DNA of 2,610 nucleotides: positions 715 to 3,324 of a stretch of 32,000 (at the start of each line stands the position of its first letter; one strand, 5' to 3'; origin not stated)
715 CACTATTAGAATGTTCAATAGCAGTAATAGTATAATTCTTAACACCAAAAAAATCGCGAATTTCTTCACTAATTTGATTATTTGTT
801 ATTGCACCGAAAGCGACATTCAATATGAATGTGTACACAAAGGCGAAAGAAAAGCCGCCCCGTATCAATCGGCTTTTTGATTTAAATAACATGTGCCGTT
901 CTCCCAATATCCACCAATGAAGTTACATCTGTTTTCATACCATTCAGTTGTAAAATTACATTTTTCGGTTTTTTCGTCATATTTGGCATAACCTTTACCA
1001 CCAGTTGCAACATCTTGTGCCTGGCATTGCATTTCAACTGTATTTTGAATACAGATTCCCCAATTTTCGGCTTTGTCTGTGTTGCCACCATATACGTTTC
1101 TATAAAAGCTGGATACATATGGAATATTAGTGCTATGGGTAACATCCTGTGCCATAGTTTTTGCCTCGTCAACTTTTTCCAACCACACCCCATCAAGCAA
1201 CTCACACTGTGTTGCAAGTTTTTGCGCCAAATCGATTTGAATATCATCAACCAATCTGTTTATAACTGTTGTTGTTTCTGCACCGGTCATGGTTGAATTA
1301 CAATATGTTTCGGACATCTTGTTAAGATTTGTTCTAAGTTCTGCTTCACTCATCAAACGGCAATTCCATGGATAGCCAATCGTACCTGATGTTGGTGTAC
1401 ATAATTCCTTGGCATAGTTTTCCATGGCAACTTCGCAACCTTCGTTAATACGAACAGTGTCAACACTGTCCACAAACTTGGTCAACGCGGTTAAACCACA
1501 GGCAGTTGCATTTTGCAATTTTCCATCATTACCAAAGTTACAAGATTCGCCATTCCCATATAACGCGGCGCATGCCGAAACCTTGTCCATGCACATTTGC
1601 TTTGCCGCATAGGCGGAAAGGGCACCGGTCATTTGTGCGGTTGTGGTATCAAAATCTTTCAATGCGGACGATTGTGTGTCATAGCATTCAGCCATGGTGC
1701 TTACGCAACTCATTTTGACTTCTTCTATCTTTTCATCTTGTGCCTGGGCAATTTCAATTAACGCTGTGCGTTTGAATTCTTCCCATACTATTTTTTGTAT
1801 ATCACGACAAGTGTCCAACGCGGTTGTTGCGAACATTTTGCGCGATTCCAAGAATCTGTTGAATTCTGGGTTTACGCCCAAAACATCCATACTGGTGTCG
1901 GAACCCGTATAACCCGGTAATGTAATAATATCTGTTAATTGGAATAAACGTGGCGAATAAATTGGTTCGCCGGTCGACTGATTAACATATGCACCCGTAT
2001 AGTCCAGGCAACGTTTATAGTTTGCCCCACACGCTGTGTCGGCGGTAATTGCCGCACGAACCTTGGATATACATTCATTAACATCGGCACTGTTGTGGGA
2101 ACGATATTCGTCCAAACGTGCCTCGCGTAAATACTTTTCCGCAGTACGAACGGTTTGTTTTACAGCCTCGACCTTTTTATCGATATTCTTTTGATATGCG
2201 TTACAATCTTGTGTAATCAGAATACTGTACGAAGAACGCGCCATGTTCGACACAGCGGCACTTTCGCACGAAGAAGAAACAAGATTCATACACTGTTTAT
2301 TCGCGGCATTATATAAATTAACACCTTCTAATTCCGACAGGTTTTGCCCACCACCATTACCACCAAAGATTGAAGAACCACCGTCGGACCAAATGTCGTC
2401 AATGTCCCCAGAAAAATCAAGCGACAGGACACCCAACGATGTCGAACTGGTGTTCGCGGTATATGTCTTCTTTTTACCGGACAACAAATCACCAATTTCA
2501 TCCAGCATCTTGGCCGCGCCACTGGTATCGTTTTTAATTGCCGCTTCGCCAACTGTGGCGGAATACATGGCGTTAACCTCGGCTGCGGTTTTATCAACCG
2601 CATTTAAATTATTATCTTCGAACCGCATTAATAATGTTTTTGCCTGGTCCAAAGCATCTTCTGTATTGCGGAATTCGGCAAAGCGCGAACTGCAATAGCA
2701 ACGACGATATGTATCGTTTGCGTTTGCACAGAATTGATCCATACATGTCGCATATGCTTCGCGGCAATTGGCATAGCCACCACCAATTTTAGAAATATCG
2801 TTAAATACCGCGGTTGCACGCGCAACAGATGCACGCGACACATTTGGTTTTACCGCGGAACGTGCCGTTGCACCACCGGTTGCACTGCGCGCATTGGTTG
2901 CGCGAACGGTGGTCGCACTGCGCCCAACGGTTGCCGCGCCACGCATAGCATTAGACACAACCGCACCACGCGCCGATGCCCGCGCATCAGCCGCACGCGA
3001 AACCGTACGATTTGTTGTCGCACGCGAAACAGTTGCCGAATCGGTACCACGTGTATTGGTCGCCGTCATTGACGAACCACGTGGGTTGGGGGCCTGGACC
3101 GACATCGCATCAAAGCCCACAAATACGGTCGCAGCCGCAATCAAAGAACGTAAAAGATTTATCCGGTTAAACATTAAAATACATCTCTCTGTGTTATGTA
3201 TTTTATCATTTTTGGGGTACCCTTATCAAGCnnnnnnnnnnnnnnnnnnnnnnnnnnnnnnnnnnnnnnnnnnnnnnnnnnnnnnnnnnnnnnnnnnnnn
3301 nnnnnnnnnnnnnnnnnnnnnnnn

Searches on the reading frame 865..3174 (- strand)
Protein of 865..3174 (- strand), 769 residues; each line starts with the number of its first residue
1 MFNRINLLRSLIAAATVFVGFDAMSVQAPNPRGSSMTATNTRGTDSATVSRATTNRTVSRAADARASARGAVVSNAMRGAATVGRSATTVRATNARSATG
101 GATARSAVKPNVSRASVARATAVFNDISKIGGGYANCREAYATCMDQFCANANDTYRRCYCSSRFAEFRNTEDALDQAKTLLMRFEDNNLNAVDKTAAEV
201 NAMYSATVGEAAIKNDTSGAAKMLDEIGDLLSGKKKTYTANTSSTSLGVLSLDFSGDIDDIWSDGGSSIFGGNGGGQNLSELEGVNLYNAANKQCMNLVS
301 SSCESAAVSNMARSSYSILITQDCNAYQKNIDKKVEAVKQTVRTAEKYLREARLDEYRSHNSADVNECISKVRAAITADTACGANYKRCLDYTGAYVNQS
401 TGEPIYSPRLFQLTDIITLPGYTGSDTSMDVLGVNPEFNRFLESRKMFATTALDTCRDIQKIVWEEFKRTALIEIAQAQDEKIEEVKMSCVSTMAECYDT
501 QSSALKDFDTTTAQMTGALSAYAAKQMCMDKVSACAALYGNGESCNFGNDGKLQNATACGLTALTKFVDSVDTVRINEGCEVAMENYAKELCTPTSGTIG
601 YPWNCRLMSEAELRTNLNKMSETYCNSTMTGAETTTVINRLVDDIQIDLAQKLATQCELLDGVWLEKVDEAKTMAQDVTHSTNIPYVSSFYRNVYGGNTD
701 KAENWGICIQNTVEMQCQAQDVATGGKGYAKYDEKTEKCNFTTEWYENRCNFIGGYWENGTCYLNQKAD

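Call 7: search_protein_families(library=pfam, proteins=[window:865-3174:-], max_evalue=0.1)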
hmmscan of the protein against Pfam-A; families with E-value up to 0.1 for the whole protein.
window:865-3174:- (769 aa): 0 families

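Call 8: search_protein_families(library=ncbifam, proteins=[window:865-3174:-], max_evalue=0.1)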
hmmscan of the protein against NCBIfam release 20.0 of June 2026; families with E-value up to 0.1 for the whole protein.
window:865-3174:- (769 aa): 0 families

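Call 10: find_homologous_proteins(query=window:865-3174:-, max_evalue=0.001)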
Query window:865-3174:- (769 aa): 1089 proteins with E <= 0.001 among 8000 candidates; the best 120 are listed.
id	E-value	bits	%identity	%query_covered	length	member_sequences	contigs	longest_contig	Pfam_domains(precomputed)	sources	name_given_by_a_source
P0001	0.0e+0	1273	75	99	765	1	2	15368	-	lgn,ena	-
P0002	0.0e+0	1138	68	100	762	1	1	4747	-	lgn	-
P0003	0.0e+0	1129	68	99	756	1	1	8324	-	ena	-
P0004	0.0e+0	1109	67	99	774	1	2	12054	-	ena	-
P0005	0.0e+0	1099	66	100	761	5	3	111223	-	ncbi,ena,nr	ncbi:MAG: hypothetical protein J6Y49_01475 [Alphaproteobacteria bacterium]|nr:hypothetical protein [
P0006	0.0e+0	1099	68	98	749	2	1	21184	-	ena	-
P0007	0.0e+0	1097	67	99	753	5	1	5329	-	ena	-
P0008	0.0e+0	1095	67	99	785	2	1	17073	-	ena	-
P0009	0.0e+0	1094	67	98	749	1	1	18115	-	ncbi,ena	-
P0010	0.0e+0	1090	67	98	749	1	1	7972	-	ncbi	-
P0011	0.0e+0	1088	66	100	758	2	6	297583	-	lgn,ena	-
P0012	0.0e+0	1076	65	100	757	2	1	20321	-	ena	-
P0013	0.0e+0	1074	65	99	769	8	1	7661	-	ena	-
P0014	0.0e+0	1071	66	100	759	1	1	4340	-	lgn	-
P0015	0.0e+0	1069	66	98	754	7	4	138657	-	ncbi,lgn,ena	-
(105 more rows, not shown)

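Call 17: find_encoding_contigs(protein=window:865-3174:-, flank=10000, max_places=4)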
Protein window:865-3174:- (769 aa): 5 contigs read that carry it; 3 places shown.
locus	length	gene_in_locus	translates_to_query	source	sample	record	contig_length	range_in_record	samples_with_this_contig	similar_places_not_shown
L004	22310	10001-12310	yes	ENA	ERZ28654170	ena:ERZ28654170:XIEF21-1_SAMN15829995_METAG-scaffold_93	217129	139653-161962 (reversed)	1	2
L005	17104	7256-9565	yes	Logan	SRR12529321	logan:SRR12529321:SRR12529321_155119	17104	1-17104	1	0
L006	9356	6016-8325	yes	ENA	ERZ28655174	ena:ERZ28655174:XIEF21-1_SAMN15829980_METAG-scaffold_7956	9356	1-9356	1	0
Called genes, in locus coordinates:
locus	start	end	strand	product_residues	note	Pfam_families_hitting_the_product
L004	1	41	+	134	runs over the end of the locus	PF02472:ExbD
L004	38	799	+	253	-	-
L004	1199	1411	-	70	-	-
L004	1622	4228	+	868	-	PF07517:SecA_DEAD, PF00270:DEAD (weak), PF01043:SecA_PP_bind, PF21090:P-loop_SecA, PF07516:SecA_SW, PF02810:SEC-C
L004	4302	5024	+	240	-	PF01636:APH (weak)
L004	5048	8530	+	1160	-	PF02811:PHP, PF07733:DNA_pol3_alpha, PF17657:DNA_pol3_finger, PF14579:HHH_6, PF01336:tRNA_anti-codon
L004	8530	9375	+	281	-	PF01795:Methyltransf_5, PF13649:Methyltransf_25 (weak)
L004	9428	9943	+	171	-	-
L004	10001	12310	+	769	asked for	-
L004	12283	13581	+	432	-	-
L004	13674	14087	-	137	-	PF01381:HTH_3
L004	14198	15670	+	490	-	PF01676:Metalloenzyme, PF06415:iPGM_N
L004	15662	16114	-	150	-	PF00383:dCMP_cyt_deam_1, PF14437:MafB19-deam, PF14439:Bd3614-deam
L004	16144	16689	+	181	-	PF03602:Cons_hypoth95, PF02475:TRM5-TYW2_MTfase (weak), PF05175:MTS (weak), PF13847:Methyltransf_31 (weak), PF13649:Methyltransf_25 (weak)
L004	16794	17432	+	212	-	PF01386:Ribosomal_L25p, PF14693:Ribosomal_TL5_C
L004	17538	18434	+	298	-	PF01697:Glyco_transf_92, PF00535:Glycos_transf_2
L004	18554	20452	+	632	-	PF00012:HSP70, PF06723:MreB_Mbl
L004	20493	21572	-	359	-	PF00365:PFK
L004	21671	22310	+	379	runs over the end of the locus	PF01476:LysM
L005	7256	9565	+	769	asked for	-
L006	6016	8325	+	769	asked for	-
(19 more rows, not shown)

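Call 22: find_related_loci(query=A1, collection=genome_contigs, flank=10000)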
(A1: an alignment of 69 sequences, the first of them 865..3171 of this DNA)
Query A1 (768 aa) in genome_contigs; peptide patterns used: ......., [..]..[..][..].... (x = any residue, [..] = any of these).
598 stretches matched a pattern (row limit reached: there are more); 584 encode a relative of the query (tblastn E <= 1e-3); the best 80 are kept; 80 distinct loci.
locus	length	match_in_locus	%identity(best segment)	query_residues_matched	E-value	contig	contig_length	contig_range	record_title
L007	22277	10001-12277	66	1-765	0e+0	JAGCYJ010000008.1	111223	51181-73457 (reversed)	MAG: Alphaproteobacteria bacterium isolate RGIG10235 Yak_Rumen-5__c1486650, whole genome shotgun sequence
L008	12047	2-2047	68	103-763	0e+0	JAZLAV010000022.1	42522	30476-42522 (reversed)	MAG: Candidatus Enterousia sp. isolate T1900045072_TC20190066.MAGScoT_cleanbin_000021 SGB_4619_k141_535909, whole genome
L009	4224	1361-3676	62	3-763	0e+0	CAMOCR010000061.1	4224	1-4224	MAG: uncultured Alphaproteobacteria bacterium isolate SRR873604_bin.19_metaWRAP_v1.3_MAG genome assembly, contig: NODE_7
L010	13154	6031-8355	57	14-767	0e+0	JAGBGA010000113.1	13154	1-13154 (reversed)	MAG: Alphaproteobacteria bacterium isolate RGIG9085 Water_deer_Rectum.Co__c1399172, whole genome shotgun sequence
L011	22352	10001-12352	55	6-763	0e+0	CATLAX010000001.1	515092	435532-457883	MAG TPA_asm: uncultured Alphaproteobacteria bacterium isolate MGG05853_1680015463 genome assembly, contig: ERR3199562_4,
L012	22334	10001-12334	56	6-765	0e+0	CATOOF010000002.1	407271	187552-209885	MAG TPA_asm: uncultured Alphaproteobacteria bacterium isolate MGG27543_1680015500 genome assembly, contig: SRR6440127_6,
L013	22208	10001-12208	57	38-763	0e+0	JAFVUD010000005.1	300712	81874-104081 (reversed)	MAG: Alphaproteobacteria bacterium isolate RGIG5397 Sheep_Colon-3__c913026, whole genome shotgun sequence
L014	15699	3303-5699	53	2-762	0e+0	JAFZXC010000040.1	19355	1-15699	MAG: Alphaproteobacteria bacterium isolate RGIG8177 Water_buffalos_Rumen-3__c1934529, whole genome shotgun sequence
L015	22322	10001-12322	58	9-763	0e+0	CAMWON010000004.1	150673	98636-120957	MAG TPA_asm: uncultured Alphaproteobacteria bacterium isolate SRR14411251_bin.18_metawrap_v1.3_MAG genome assembly, cont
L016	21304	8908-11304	56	1-765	0e+0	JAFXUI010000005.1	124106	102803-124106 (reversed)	MAG: Alphaproteobacteria bacterium isolate RGIG6753 Sheep_Rumen-3__c874618, whole genome shotgun sequence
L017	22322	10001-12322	57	9-763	0e+0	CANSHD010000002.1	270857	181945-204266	MAG TPA_asm: uncultured Alphaproteobacteria bacterium isolate SRR15730559_bin.33_metawrap_v1.3_MAG genome assembly, cont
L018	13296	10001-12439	52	1-763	0e+0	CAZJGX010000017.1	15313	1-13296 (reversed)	MAG TPA_asm: uncultured Muribaculaceae bacterium isolate SRP199465_co1_153 genome assembly, contig: NODE_10885_length_15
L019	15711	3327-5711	54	17-763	0e+0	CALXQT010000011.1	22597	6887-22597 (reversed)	MAG: uncultured Alphaproteobacteria bacterium isolate E20__bin73 genome assembly, contig: E20__k127_3855679, whole genom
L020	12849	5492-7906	53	17-763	0e+0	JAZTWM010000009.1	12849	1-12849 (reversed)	MAG: Candidatus Enterousia sp. isolate T1900045333_YK20190022.MAGScoT_cleanbin_000042 SGB_6555_k141_1605645, whole genom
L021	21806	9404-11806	54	9-763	0e+0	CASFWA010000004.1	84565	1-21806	uncultured proteobacterium isolate A86_L4_360360_idba_bin.28 genome assembly, contig: A86_L4_360360_idba_bin.28.fa_scaff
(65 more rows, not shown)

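Call 25: predict_structure(alignment_id=A1)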
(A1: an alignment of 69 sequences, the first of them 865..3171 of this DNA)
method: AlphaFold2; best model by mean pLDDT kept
length: 768 residues; sequences in the alignment: 69
mean_pLDDT: 64.0   pTM: 0.42
mean pLDDT of the five models: 64.0, 63.8, 63.2, 61.6, 57.3
residues with pLDDT >= 90: 81; 70-90: 268; 50-70: 222; < 50: 197
segments of 3 or more residues with pLDDT < 50: 19-123, 238-267, 269-274, 385-389, 395-399, 401-407, 420-427, 499-508, 510-513
pLDDT, mean of each block of 10 residues (from residue 1): 73 64 34 30 27 27 27 28 25 25 30 32 45 79 79 73 79 74 65 50 49 57 66 54 36 35 39 58 82 83 79 81 81 75 68 62 75 67 48 49 48 55 46 67 75 80 76 65 61 54 44 51 60 58 55 57 61 74 89 89 91 91 71 87 92 92 77 77 87 84 85 84 87 91 93 91 70
secondary structure, 60 per line:
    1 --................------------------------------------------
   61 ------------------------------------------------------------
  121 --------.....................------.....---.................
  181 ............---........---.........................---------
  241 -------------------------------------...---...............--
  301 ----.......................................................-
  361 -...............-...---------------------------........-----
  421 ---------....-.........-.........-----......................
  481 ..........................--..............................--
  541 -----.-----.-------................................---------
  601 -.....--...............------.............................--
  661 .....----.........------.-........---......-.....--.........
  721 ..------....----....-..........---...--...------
elements in order (helices of 4 or more, strands of 3 or more residues): H3-18 H129-149 H156-160 H164-192 H196-203 H207-231 H284-298 H305-359 H362-376 H408-415 H430-433 H435-443 H445-453 H459-506 H509-538 H560-591 H602-606 H609-623 H630-658 E661-665 H670-678 H687-694 H698-703 E705-709 H712-722 E729-732 E737-740 H742-751 E755-757 E760-762

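Call 36: fold_search(model_id=the predicted structure, library=pdb)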
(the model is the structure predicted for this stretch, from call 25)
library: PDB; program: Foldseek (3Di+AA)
matches with E <= 10: 18; with E <= 0.001: 0
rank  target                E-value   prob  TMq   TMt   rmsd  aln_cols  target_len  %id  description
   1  6a30_A                1.6e+00  0.08  0.13  0.17  18.0       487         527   11  Crystal Structure of Munc13-1 MUN Domain and Synaptobrevin-2 Juxtamembrane Linker Region (released 2019-01-30)
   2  7njk_d                1.8e+00  0.06  0.07  0.11  35.0       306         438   14  Mycobacterium smegmatis ATP synthase state 1a (released 2021-10-27)
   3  7moq_B                1.9e+00  0.04  0.11  0.04  41.2       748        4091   11  The structure of the Tetrahymena thermophila outer dynein arm on doublet microtubule (released 2021-07-14)
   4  7z8f_m                2.4e+00  0.13  0.16  0.04  21.2       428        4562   11  Composite structure of dynein-dynactin-BICDR on microtubules (released 2022-07-27)
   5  9dgq_m                3.2e+00  0.10  0.16  0.05  22.7       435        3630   11  Structure of dynein-1 on microtubules (released 2025-09-10)
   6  9dgr_m                3.5e+00  0.10  0.16  0.04  21.2       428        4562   11  Composite structure of dynein-dynactin on microtubules (released 2025-09-10)
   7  8cvi_A                3.9e+00  0.09  0.09  0.23  33.5       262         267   17  Cryo-EM structure of the supercoiled EPEC H6 flagellar filament core Curly I waveform (released 2022-09-07)
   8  8glv_Me               3.9e+00  0.08  0.14  0.04  20.8       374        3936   11  96-nm repeat unit of doublet microtubules from Chlamydomonas reinhardtii flagella (released 2023-05-31)
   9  4cr2_Q                4.2e+00  0.03  0.09  0.14  23.1       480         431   10  Deep classification of a large cryo-EM dataset defines the conformational landscape of the 26S proteasome (released 2014-04-02)
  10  8w20_A                4.6e+00  0.02  0.08  0.08  60.2       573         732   11  Umb1 umbrella toxin particle (released 2024-04-17)
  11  8j07_d3               4.9e+00  0.01  0.06  0.09  22.3       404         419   13  96nm repeat of human respiratory doublet microtubule and associated axonemal complexes (released 2023-07-26)
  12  8pr0_A                5.6e+00  0.08  0.16  0.18  21.3       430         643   11  Cytoplasmic dynein-A heavy chain bound to dynactin-p150glued and IC-LC tower (released 2024-03-27)
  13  6f3a_f                5.8e+00  0.02  0.08  0.08  32.4       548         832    9  Cryo-EM structure of a single dynein tail domain bound to dynactin and BICD2N (released 2018-01-17)
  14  5ylz_I                6.1e+00  0.01  0.08  0.10  29.0       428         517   12  Cryo-EM Structure of the Post-catalytic Spliceosome from Saccharomyces cerevisiae at 3.6 angstrom (released 2018-07-18)
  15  2z0q                  7.3e+00  0.05  0.08  0.16  17.7       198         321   10  Crystal structure of DH-PH domain of RhoGEF3(Xpln) (released 2008-05-13)
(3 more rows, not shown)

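Call 52: find_encoding_contigs(protein=P0001, flank=10000, max_places=5)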
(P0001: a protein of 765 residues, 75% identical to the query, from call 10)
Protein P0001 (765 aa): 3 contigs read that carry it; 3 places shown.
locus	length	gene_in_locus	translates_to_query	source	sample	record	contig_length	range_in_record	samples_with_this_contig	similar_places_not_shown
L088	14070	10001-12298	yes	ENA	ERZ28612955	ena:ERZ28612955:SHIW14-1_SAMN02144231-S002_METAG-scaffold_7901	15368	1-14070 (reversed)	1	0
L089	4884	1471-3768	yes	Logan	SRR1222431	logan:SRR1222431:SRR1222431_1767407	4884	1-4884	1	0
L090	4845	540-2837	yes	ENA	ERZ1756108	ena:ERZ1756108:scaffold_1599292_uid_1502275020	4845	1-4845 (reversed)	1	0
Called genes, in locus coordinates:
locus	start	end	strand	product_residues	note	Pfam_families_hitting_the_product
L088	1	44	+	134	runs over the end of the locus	PF02472:ExbD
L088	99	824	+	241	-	-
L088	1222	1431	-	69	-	-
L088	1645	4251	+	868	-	PF07517:SecA_DEAD, PF00270:DEAD (weak), PF01043:SecA_PP_bind, PF21090:P-loop_SecA, PF07516:SecA_SW, PF02810:SEC-C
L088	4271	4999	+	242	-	PF01636:APH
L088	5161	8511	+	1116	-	PF02811:PHP, PF07733:DNA_pol3_alpha, PF17657:DNA_pol3_finger, PF14579:HHH_6, PF01336:tRNA_anti-codon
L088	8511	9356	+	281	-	PF01795:Methyltransf_5, PF13649:Methyltransf_25 (weak)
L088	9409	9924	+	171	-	-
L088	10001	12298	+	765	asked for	-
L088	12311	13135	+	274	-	-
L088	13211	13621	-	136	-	PF01381:HTH_3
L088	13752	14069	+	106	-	?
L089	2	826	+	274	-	?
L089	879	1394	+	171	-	-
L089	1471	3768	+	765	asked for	-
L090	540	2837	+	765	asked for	-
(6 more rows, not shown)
